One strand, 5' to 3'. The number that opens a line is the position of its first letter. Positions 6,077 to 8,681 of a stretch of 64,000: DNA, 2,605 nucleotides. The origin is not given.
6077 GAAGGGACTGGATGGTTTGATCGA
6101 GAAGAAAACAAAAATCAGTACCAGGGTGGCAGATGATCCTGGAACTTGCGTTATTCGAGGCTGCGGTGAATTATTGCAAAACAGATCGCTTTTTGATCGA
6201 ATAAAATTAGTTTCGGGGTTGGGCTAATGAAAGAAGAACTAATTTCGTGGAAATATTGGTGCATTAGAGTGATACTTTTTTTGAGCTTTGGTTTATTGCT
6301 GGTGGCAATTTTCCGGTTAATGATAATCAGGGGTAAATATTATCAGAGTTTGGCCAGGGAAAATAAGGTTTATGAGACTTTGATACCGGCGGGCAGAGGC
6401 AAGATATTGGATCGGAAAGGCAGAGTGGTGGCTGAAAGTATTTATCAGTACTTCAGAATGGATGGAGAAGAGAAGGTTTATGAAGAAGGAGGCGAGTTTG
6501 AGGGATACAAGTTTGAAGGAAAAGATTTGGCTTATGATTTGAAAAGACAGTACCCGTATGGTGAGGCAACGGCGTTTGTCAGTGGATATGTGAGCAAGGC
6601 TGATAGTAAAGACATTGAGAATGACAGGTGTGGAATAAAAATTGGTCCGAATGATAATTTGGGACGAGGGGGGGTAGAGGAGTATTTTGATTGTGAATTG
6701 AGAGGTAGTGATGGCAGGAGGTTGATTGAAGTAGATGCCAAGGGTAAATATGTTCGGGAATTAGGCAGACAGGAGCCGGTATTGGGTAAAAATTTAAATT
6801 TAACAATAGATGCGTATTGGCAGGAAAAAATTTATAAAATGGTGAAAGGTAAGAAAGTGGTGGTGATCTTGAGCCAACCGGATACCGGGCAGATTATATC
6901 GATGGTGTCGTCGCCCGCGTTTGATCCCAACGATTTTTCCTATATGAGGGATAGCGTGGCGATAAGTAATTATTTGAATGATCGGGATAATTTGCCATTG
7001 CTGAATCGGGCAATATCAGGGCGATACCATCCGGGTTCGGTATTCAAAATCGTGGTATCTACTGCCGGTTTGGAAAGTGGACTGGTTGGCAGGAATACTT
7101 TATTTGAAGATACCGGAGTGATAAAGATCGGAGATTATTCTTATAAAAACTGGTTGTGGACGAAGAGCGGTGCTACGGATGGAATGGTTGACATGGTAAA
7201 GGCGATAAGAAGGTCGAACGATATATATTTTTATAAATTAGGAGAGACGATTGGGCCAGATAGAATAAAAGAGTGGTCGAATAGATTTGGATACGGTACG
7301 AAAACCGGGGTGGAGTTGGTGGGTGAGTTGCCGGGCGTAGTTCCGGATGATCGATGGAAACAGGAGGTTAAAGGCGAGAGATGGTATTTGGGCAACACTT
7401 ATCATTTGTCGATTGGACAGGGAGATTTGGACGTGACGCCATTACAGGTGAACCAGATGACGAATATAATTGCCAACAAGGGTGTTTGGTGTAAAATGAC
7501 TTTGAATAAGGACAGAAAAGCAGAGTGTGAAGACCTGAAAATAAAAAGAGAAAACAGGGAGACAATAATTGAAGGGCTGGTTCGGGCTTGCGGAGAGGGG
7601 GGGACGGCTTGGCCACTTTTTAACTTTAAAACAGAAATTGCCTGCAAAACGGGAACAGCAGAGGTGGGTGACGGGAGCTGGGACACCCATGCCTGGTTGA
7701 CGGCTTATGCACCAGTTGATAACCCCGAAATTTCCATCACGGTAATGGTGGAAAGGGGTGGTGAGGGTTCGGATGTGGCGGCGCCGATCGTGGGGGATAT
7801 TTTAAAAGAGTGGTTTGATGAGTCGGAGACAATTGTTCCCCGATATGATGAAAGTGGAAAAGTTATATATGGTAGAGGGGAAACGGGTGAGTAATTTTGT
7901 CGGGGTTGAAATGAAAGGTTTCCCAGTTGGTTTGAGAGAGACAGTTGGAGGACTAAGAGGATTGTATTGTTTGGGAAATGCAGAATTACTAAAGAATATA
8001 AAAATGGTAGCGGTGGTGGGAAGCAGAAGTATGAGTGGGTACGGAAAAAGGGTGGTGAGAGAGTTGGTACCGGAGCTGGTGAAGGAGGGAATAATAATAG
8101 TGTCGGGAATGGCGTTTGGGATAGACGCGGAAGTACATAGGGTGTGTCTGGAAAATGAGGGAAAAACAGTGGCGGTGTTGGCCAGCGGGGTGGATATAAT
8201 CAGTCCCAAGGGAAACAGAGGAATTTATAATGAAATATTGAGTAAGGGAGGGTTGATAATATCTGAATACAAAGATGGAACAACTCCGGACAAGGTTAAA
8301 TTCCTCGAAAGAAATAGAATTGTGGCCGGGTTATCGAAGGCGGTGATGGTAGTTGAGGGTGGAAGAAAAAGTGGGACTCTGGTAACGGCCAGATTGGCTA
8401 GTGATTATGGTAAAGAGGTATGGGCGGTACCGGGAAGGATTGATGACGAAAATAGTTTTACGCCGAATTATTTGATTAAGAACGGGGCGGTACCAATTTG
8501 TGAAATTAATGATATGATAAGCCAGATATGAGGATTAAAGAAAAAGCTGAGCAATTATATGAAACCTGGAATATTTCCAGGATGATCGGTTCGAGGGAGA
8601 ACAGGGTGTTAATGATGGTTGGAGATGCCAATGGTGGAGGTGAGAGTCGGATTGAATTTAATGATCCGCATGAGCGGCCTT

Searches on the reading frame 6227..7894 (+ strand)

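Call 41: search_protein_families(library=pfam, proteins=[window:6227-7894:+], max_evalue=0.001)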
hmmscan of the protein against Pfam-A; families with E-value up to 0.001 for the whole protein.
window:6227-7894:+ (555 aa): 2 families
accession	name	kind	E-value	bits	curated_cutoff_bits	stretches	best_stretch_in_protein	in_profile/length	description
PF00905.27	Transpeptidase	-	2.3e-56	191.7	22.1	1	213-527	3-299/299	Penicillin binding protein transpeptidase domain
PF03717.20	PBP_dimer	-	5.1e-20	73.1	24.4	1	95-178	96-178/180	Penicillin-binding Protein dimerisation domain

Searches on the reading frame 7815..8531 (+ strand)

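Call 41: search_protein_families(library=pfam, proteins=[window:7815-8531:+], max_evalue=0.001)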
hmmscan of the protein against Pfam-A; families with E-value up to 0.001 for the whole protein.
window:7815-8531:+ (238 aa): 2 families
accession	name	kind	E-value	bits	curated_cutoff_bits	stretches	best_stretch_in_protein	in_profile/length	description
PF02481.21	DNA_processg_A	-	2.4e-67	226.6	29.6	1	27-229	8-211/212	DNA recombination-mediator protein A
PF18306.6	LDcluster4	-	0.00017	21.7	26.3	0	165-206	85-124/151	SLOG cluster4 family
